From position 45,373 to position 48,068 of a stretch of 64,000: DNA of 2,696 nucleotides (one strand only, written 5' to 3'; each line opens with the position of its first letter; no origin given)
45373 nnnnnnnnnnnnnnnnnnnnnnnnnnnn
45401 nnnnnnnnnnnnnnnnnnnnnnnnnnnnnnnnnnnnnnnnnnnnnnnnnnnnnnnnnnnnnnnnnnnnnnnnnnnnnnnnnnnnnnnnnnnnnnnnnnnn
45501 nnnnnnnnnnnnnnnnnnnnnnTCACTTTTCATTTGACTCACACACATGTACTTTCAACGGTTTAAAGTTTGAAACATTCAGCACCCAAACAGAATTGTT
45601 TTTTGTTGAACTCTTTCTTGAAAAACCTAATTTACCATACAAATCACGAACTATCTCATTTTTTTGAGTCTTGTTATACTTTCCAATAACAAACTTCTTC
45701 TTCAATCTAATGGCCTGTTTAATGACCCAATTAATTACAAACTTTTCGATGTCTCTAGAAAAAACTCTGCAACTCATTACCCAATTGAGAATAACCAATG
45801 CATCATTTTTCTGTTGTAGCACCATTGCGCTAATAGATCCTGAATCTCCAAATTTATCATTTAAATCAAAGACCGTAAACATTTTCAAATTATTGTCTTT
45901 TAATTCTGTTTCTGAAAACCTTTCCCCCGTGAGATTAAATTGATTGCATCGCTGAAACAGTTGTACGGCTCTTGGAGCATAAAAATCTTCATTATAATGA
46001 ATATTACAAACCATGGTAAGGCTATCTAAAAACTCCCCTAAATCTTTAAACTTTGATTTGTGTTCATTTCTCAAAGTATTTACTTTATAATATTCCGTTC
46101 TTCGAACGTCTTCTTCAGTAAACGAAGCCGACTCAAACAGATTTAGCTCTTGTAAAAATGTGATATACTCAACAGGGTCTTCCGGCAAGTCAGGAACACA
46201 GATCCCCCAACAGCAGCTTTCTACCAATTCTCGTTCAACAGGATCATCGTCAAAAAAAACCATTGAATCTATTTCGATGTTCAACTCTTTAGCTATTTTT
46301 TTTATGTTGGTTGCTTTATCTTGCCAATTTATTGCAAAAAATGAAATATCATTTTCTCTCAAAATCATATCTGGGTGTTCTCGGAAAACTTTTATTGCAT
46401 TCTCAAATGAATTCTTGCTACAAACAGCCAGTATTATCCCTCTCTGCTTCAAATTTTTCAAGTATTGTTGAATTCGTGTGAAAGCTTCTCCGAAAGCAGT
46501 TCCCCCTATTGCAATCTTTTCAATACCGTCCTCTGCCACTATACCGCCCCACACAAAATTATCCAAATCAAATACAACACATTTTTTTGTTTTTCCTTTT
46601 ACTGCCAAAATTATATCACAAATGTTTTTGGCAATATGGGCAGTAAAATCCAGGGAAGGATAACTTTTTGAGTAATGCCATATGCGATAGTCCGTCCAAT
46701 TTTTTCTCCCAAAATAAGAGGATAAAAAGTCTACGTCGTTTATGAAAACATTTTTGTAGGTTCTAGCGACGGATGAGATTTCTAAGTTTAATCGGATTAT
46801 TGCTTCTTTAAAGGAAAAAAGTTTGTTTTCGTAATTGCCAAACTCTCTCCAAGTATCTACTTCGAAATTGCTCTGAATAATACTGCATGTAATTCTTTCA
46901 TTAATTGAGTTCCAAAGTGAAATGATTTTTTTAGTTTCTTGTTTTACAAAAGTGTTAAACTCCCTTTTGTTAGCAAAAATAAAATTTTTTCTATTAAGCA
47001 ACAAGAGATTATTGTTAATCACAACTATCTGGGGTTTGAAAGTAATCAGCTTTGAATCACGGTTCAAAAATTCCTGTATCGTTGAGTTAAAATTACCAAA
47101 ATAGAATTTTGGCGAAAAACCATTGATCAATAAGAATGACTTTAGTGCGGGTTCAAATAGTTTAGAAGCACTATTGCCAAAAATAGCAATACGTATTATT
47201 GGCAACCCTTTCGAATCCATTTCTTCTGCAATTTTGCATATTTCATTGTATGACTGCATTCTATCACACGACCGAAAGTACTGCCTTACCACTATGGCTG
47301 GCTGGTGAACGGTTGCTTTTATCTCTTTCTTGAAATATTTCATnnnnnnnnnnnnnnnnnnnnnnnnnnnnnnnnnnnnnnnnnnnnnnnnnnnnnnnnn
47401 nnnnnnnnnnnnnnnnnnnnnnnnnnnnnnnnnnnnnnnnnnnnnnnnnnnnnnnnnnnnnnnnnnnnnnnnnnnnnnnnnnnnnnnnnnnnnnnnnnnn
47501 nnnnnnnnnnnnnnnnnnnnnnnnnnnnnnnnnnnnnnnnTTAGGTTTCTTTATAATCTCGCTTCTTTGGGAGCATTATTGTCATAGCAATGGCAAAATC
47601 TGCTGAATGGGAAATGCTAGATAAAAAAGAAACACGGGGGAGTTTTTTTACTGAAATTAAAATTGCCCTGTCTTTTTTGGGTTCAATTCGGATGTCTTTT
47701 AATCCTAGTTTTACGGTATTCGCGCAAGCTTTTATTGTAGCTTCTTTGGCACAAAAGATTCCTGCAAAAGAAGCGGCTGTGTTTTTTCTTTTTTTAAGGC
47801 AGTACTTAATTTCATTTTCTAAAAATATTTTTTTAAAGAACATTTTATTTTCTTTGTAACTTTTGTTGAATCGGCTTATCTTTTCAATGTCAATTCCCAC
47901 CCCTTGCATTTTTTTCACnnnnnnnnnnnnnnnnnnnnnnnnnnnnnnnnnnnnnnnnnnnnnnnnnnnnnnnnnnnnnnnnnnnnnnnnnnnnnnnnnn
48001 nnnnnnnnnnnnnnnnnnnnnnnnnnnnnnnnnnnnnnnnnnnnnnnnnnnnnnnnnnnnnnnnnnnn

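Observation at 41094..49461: AT-rich biosynthetic-type island: rSAM/SPASM and SerRS converging on kinase, NTase, AcpS, FkbH, ACP and a LeuA-like synthase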

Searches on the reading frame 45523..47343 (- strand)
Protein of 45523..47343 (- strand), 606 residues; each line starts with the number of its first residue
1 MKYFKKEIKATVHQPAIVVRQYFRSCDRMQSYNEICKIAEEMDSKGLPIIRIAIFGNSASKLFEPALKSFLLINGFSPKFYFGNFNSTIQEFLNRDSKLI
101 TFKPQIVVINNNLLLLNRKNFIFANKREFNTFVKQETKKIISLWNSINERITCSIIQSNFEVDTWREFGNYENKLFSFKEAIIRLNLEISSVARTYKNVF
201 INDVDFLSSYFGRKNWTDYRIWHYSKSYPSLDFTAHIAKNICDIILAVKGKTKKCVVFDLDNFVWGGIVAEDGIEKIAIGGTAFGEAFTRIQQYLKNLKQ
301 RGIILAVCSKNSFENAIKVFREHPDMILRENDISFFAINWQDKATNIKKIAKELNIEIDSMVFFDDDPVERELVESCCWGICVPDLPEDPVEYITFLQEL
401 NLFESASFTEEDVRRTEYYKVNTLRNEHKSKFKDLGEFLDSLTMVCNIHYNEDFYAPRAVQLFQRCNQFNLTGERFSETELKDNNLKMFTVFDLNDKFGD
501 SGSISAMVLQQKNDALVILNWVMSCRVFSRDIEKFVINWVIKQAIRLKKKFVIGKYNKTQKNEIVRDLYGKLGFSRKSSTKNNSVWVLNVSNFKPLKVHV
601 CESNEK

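Call 3: search_protein_families(library=pfam, proteins=[window:45523-47343:-], max_evalue=0.01)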
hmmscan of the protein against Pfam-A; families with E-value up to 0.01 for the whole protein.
window:45523-47343:- (606 aa): 3 families
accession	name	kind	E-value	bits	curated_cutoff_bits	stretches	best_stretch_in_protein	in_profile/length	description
PF21211.3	FkbH_N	-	8.8e-21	75.1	27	1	51-245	1-191/192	FkbH, N-terminal domain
PF12689.13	Acid_PPase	-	1.8e-05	25.1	27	1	254-375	4-141/169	Acid Phosphatase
PF00702.32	Hydrolase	-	0.0027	18.6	26.4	0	291-368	103-181/191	haloacid dehalogenase-like hydrolase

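Call 4: search_protein_families(library=ncbifam, proteins=[window:45523-47343:-], max_evalue=0.01)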
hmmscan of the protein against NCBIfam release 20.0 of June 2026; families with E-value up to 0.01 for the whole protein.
window:45523-47343:- (606 aa): 2 families
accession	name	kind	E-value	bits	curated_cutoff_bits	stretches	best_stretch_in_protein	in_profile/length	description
TIGR01686.1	FkbH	subfamily_domain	3.8e-83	279.3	146.65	1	252-575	2-320/323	FkbH domain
TIGR01681.1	HAD-SF-IIIC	subfamily_domain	8.2e-20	72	35.75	1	254-375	1-129/132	HAD-IIIC family phosphatase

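Call 8: find_encoding_contigs(protein=window:45523-47343:-, flank=10000, max_places=6)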
Protein window:45523-47343:- (606 aa): no gene with exactly this product is on record in the collection.

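Call 10: find_related_loci(query=window:45523-47343:-, collection=genome_contigs, flank=10000)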
Query window:45523-47343:- (606 aa) in genome_contigs; peptide patterns used: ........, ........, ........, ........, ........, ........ (x = any residue, [..] = any of these).
55 stretches matched a pattern, but none encodes a relative of the query by tblastn (E <= 1e-3).

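Call 11: find_homologous_proteins(query=window:45523-47343:-)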
Query window:45523-47343:- (606 aa): 3869 proteins with E <= 0.001 among 8000 candidates; the best 120 are listed.
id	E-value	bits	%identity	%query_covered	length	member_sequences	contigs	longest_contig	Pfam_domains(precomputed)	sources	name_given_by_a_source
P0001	0.0e+0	1306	100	95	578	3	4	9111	PF12689.14,PF21211.4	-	-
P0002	3.2e-136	473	40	92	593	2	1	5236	PF21211.4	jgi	jgi:FkbH-like protein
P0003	2.4e-134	467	39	93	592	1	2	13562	PF21211.4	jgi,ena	-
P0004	1.4e-133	465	41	91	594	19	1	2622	PF21211.4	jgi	jgi:FkbH-like protein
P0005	2.7e-133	464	39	95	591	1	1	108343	PF21211.4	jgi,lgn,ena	-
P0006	3.9e-133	463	39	94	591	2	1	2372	PF21211.4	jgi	jgi:FkbH-like protein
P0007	4.3e-133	463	39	94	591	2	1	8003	PF21211.4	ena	-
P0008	1.1e-132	462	39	92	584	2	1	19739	PF21211.4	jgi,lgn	jgi:FkbH-like protein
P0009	2.7e-132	460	41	92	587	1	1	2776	PF21211.4,PF00702.33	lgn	-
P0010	5.8e-132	459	39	95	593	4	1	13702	PF21211.4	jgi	jgi:FkbH-like protein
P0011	1.4e-131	458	41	94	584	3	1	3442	PF21211.4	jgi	jgi:FkbH-like protein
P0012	7.1e-131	456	39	94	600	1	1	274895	PF21211.4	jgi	jgi:FkbH-like protein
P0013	2.0e-130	454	42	91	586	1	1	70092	PF21211.4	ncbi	-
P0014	7.4e-130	452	40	95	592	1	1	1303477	PF21211.4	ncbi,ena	-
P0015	8.2e-130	452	40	91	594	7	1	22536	PF21211.4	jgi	jgi:FkbH-like protein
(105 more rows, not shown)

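Call 12: find_encoding_contigs(protein=P0001, flank=10000, max_places=6)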
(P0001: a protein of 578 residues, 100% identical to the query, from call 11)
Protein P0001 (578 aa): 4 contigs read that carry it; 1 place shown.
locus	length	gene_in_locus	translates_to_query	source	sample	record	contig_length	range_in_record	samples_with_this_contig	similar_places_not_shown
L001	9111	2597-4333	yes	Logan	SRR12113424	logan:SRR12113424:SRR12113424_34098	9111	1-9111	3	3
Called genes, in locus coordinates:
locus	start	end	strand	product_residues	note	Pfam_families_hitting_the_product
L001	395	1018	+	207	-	-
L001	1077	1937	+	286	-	-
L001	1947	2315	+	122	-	PF01648:ACPS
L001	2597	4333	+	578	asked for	PF21211:FkbH_N, PF12689:Acid_PPase (faint)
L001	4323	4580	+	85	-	PF00550:PP-binding (faint)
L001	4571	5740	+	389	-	PF00682:HMGL-like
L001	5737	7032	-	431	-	PF02403:Seryl_tRNA_N, PF00587:tRNA-synt_2b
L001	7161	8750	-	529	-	PF04055:Radical_SAM, PF13353:Fer4_12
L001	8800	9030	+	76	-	-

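Call 13: find_encoding_contigs(protein=P0013, flank=10000, max_places=3)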
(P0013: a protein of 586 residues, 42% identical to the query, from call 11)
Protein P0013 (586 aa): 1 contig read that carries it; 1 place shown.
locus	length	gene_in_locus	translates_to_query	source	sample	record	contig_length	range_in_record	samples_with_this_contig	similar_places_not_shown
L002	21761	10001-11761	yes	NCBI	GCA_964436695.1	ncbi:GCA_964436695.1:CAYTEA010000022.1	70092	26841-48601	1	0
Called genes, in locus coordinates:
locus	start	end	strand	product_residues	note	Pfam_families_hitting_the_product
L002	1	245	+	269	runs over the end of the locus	PF02470:MlaD (weak)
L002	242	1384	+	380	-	PF13439:Glyco_transf_4 (weak), PF00534:Glycos_transf_1, PF13692:Glyco_trans_1_4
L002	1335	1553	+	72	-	PF06289:FlbD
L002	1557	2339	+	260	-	PF01618:MotA_ExbB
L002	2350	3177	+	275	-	PF13677:MotB_plug, PF00691:OmpA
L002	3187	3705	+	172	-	PF03748:FliL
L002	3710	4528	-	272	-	PF01048:PNP_UDP_1 (faint)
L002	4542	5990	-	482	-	PF04389:Peptidase_M28, PF01546:Peptidase_M20, PF07687:M20_dimer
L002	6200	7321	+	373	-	-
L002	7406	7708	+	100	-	-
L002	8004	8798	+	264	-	PF00857:Isochorismatase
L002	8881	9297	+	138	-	PF01575:MaoC_dehydratas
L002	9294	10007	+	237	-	PF00106:adh_short, PF13561:adh_short_C2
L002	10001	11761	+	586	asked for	PF21211:FkbH_N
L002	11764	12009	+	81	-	-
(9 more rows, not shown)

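Call 25: find_encoding_contigs(protein=P0005, flank=8000, max_places=2)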
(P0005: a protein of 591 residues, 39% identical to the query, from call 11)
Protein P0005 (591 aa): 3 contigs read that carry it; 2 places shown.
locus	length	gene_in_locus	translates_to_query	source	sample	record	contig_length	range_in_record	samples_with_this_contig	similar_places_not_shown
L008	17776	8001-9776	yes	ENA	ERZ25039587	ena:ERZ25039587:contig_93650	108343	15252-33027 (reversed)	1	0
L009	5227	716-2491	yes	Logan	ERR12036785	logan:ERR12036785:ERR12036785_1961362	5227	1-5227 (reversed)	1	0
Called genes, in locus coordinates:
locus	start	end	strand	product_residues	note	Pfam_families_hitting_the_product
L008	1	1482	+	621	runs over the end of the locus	PF13231:PMT_2 (weak)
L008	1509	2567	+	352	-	PF00535:Glycos_transf_2, PF13506:Glyco_transf_21 (weak), PF13641:Glyco_tranf_2_3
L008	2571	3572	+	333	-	PF00722:Glyco_hydro_16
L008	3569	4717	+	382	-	PF00535:Glycos_transf_2, PF10111:Glyco_tranf_2_2, PF13641:Glyco_tranf_2_3 (weak), PF13632:Glyco_trans_2_3 (weak)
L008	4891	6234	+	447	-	-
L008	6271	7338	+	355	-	PF02350:Epimerase_2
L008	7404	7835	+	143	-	-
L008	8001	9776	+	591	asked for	PF21211:FkbH_N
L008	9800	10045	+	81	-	PF00550:PP-binding (weak)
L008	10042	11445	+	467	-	PF03062:MBOAT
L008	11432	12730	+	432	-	-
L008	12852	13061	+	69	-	-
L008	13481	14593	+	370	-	PF01757:Acyl_transf_3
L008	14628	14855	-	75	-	PF01844:HNH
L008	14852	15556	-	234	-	-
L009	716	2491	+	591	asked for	PF21211:FkbH_N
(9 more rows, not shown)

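Call 49: find_related_loci(query=A3, collection=genome_contigs, flank=10000)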
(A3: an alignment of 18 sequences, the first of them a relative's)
Query A3 (578 aa) in genome_contigs; peptide patterns used: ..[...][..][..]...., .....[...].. (x = any residue, [..] = any of these).
600 stretches matched a pattern (row limit reached: there are more); 587 encode a relative of the query (tblastn E <= 1e-3); the best 80 are kept; 80 distinct loci.
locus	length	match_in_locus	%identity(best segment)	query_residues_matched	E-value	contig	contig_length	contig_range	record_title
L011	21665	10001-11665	40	20-572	3e-136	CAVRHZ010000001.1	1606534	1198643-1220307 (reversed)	MAG: uncultured Acidobacteriaceae bacterium isolate MFD05705.bin.2.85 genome assembly, contig: contig_11241, whole genom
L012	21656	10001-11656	42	22-570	3e-135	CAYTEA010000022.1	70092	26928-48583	MAG TPA_asm: uncultured Leptospiraceae bacterium isolate binchicken_co16_363 genome assembly, contig: NODE_663_length_70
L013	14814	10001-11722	39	4-572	8e-133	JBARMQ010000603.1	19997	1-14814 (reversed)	MAG: Bryobacteraceae bacterium isolate MFD06508_ilm_asm_bin24 k127_434405, whole genome shotgun sequence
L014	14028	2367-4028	38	22-574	2e-131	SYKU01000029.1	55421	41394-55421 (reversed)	MAG: Acidobacteria bacterium isolate F1-80-MAGs046 F1-80__c43926, whole genome shotgun sequence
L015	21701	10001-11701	39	4-566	9e-129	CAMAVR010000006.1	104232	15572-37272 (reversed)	MAG: Nannocystis exedens isolate MaH-09apr19-220 genome assembly, contig: MaH-09apr19-C248, whole genome shotgun sequenc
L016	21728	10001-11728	37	4-574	9e-128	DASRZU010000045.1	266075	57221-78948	MAG TPA_asm: Anaeromyxobacter sp. isolate SMAG_U14941 k141_2514249, whole genome shotgun sequence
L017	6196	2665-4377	39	1-574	2e-127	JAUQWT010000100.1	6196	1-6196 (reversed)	MAG: Ignavibacteria bacterium isolate BIN10 contig_40878, whole genome shotgun sequence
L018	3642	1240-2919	39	22-574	3e-129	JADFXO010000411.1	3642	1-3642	MAG: Nitrospirae bacterium isolate nDJH14bin7 nDJH14_bin7_NODE_411_length_3642_cov_2.031010, whole genome shotgun sequen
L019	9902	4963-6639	39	23-577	2e-125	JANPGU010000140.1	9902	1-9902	MAG: Gammaproteobacteria bacterium isolate VAR_69_metabat_275 VAR_69_k141_3708397, whole genome shotgun sequence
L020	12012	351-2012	37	22-572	9e-125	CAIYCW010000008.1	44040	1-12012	MAG: uncultured Rhodospirillales bacterium isolate AlinenLipids_bin-2488 genome assembly, contig: bin-2488:008/154, whol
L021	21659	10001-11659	38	1-546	1e-124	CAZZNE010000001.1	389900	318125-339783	MAG TPA_asm: uncultured Clostridium sp. isolate SRP199465_co1_706 genome assembly, contig: NODE_8_length_389900_cov_49.0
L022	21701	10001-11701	38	4-567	4e-123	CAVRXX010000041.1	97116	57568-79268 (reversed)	MAG: uncultured Alphaproteobacteria bacterium isolate MFD06092.bin.2.145 genome assembly, contig: contig_85348, whole ge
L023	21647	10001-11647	40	15-565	2e-129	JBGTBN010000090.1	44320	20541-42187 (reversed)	MAG: Spirochaetota bacterium isolate JTS-AC98 k141_432015, whole genome shotgun sequence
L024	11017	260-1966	38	1-572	6e-122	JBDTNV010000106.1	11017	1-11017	MAG: Ignavibacteria bacterium isolate cluster3_bin.159 NODE_26509_length_11017_cov_8.552089, whole genome shotgun sequen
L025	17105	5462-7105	37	22-567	4e-122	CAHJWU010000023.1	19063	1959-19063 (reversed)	Rhodospirillales bacterium isolate Lichen_MAGs_lobaria14 genome assembly, contig: NODE_3479_length_19063_cov_3.239756, w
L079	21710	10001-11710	37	1-572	8e-112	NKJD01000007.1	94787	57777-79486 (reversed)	MAG: Flavobacterium sp. BFFFF2 NODE_317, whole genome shotgun sequence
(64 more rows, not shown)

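Call 62: search_solved_structures(query=window:45523-47343:-, max_evalue=0.001, show_alignments=1)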
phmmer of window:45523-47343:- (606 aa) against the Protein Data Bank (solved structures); distinct sequences matched with E-value up to 0.001: 1.
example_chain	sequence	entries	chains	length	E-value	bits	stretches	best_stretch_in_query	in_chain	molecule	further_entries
3slr_A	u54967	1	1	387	3.1e-72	247.2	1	34-410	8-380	uncharacterized protein BF1531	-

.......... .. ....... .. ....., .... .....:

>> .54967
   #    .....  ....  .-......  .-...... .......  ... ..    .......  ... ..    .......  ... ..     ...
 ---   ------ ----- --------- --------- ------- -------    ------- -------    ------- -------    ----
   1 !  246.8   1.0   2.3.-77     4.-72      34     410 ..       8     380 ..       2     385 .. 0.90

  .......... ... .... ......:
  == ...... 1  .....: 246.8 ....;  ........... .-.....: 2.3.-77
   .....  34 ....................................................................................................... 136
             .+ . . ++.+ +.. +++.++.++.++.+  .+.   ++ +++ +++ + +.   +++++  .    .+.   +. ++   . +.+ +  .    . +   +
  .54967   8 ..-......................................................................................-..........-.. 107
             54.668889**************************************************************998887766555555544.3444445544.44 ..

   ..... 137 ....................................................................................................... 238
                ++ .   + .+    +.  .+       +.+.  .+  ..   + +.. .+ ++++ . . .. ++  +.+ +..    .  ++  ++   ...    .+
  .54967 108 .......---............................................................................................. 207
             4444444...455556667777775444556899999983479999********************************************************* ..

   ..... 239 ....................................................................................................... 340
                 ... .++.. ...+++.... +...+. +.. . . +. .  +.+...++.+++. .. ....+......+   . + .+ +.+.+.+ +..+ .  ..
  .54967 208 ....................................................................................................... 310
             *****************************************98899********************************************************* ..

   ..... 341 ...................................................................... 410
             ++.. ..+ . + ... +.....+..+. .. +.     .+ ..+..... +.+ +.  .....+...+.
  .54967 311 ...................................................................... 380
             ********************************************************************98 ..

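Call 73: find_related_loci(query=A3, collection=viral_contigs, flank=8000)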
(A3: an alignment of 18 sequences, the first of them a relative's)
Query A3 (578 aa) in viral_contigs; peptide patterns used: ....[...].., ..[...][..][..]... (x = any residue, [..] = any of these).
163 stretches matched a pattern; 6 encode a relative of the query (tblastn E <= 1e-3); 6 distinct loci.
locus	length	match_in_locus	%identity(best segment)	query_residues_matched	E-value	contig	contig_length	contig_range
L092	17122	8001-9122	33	171-541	3e-55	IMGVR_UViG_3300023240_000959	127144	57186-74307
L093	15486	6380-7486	33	173-541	3e-55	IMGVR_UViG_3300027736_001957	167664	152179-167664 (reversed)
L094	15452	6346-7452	33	173-541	3e-55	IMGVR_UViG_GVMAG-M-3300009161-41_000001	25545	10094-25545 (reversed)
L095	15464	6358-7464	33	173-541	3e-55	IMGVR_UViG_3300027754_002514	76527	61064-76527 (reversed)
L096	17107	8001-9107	33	173-541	1e-53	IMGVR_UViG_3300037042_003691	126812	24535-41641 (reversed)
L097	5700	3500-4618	30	173-546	5e-52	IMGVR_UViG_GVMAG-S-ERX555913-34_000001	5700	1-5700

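Call 75: search_protein_families(library=pfam, proteins=[L079:1283-2281:+, L079:2285-3826:+, L079:3827-4561:+, L079:4554-5492:+, L079:6102-7469:+, L079:7484-8566:+, L079:8598-8837:+, L079:8824-9234:+, L079:9231-9956:+, L079:11770-13206:+], max_evalue=0.001)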
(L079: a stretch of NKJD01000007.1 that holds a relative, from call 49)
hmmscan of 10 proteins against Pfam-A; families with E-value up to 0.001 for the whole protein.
L079:1283-2281:+ (332 aa): 3 families
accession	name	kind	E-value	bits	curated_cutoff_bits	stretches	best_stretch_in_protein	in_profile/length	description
PF00535.33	Glycos_transf_2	-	1.2e-29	103.8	23.3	1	4-133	1-129/168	Glycosyl transferase family 2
PF13641.12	Glyco_tranf_2_3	-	1.2e-10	42.2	27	1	3-123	3-127/230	Glycosyltransferase like family 2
PF10111.15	Glyco_tranf_2_2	-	5.3e-06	26.6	27.3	1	5-108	2-107/276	Glycosyltransferase like family 2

L079:2285-3826:+ (513 aa): 1 family
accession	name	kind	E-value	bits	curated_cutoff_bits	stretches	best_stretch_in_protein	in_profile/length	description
PF00682.25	HMGL-like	-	1.8e-20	73.8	29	1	2-242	2-244/260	HMGL-like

L079:3827-4561:+ (244 aa): 2 families
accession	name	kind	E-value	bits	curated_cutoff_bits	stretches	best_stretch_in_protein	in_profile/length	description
PF02348.25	CTP_transf_3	-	8.4e-43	147.1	22.6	1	7-210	2-212/217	Cytidylyltransferase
PF12804.13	NTP_transf_3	-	5.7e-08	33.5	27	1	20-121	15-116/160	MobA-like NTP transferase domain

L079:4554-5492:+ (312 aa): 8 families
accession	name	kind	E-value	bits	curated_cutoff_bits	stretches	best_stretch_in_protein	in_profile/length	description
PF01370.27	Epimerase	-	1.7e-50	172.1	20.9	1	6-229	2-229/240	NAD dependent epimerase/dehydratase family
PF16363.11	GDP_Man_Dehyd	-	7.5e-46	157.5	27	1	6-302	1-332/332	GDP-mannose 4,6 dehydratase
PF01073.25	3Beta_HSD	-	1.3e-16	61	22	1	6-226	1-230/280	3-beta hydroxysteroid dehydrogenase/isomerase family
PF04321.23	RmlD_sub_bind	-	2.7e-09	37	27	1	6-186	4-164/287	RmlD substrate binding domain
PF07993.18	NAD_binding_4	-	3.4e-07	30.1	20.1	1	65-184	86-222/258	Male sterility protein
PF02719.21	Polysacc_synt_2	-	2.1e-06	27.6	20.2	1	6-254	2-248/293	Polysaccharide biosynthesis protein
PF05368.20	NmrA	-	3e-06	27.5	27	1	4-119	4-108/298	NmrA-like family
PF13460.12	NAD_binding_10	-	4e-06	27.2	27.2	1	9-153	1-131/184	NAD(P)H-binding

L079:6102-7469:+ (455 aa): 0 families

L079:7484-8566:+ (360 aa): 1 family
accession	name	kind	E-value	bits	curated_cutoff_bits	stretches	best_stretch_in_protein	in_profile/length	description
PF02350.25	Epimerase_2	-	4.4e-98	328.8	30.6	1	29-357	6-346/347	UDP-N-acetylglucosamine 2-epimerase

L079:8598-8837:+ (79 aa): 1 family
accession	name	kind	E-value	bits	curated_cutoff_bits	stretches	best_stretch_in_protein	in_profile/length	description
PF00550.31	PP-binding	-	3.9e-06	27.5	20.8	1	10-73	3-65/67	Phosphopantetheine attachment site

L079:8824-9234:+ (136 aa): 2 families
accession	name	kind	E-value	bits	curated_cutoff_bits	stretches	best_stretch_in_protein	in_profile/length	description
PF01575.25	MaoC_dehydratas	-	9.8e-18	64.4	27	1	14-103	13-103/123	MaoC like domain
PF13452.11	FAS1_DH_region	-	0.0009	19.8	22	0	14-107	9-106/132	FAS1-like, dehydratase domain region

L079:9231-9956:+ (241 aa): 4 families
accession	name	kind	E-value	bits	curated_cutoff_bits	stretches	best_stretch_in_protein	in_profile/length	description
PF13561.12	adh_short_C2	-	1.2e-29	104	27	1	10-222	6-218/236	Enoyl-(Acyl carrier protein) reductase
PF00106.31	adh_short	-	1.8e-27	96.6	26.6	1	3-192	3-192/195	short chain dehydrogenase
PF08659.16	KR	-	1.1e-05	25.9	22.6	1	3-167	3-167/180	KR domain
PF01370.27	Epimerase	-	0.0002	21.3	20.9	0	3-69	1-63/240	NAD dependent epimerase/dehydratase family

L079:11770-13206:+ (478 aa): 1 family
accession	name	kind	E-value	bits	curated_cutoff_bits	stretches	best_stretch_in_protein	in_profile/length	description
PF03062.24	MBOAT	-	7.2e-19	68.7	27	1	152-350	80-296/337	MBOAT, membrane-bound O-acyltransferase family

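Call 85: search_protein_families(library=padloc, proteins=[window:45523-47343:-], max_evalue=0.01)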
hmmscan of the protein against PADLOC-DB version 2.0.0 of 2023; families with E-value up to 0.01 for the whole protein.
window:45523-47343:- (606 aa): 0 families

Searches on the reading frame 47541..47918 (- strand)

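Call 3: search_protein_families(library=pfam, proteins=[window:47541-47918:-], max_evalue=0.01)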
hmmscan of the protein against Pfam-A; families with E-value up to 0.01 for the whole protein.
window:47541-47918:- (125 aa): 1 family
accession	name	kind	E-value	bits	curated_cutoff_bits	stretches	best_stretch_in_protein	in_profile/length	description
PF01648.25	ACPS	-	1.7e-17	63.9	25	1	6-112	1-110/111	4'-phosphopantetheinyl transferase superfamily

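Call 4: search_protein_families(library=ncbifam, proteins=[window:47541-47918:-], max_evalue=0.01)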
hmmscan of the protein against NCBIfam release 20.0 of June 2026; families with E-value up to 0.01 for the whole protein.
window:47541-47918:- (125 aa): 14 families
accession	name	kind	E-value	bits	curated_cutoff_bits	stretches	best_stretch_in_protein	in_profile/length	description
TIGR00556.1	pantethn_trn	domain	1.6e-19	70.3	45.35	1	4-114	2-124/128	phosphopantetheine--protein transferase domain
NF011250.0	PRK14656.1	equivalog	2.2e-15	56.9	175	1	5-114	3-122/126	holo-[acyl-carrier-protein] synthase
NF000832.0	PRK00070.3-2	equivalog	1.1e-12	48.4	107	1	5-114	3-113/116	holo-ACP synthase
NF011257.0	PRK14663.1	equivalog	6.2e-12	45.6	186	1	7-116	3-118/123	holo-[acyl-carrier-protein] synthase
TIGR00516.1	acpS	equivalog_domain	1.5e-11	44.6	59.8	1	5-115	3-120/125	holo-ACP synthase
NF000831.0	PRK00070.3-1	equivalog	3.3e-11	43.2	124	1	4-69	3-68/130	holo-ACP synthase AcpS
NF011254.0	PRK14660.1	equivalog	9.1e-11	41.8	195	1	5-80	3-78/125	holo-[acyl-carrier-protein] synthase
NF011253.0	PRK14659.1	equivalog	2.6e-10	41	156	1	5-115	3-119/123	holo-[acyl-carrier-protein] synthase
NF011256.0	PRK14662.1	equivalog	7.9e-10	39.2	150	1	6-114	4-116/123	4'-phosphopantetheinyl transferase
NF011251.0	PRK14657.1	equivalog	2.1e-08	34.2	165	1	5-82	3-78/123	holo-[acyl-carrier-protein] synthase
NF000835.0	PRK00070.4-1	equivalog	3.3e-08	33.8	128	1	6-114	4-110/115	holo-ACP synthase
NF011252.0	PRK14658.1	equivalog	4.1e-08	33.3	149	1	8-114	6-108/115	holo-ACP synthase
NF011255.0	PRK14661.1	equivalog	0.00028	20.8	209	1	5-119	3-111/169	holo-[acyl-carrier-protein] synthase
NF007604.0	PRK10251.1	equivalog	0.0067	16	169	0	5-91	105-187/209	enterobactin synthase subunit EntD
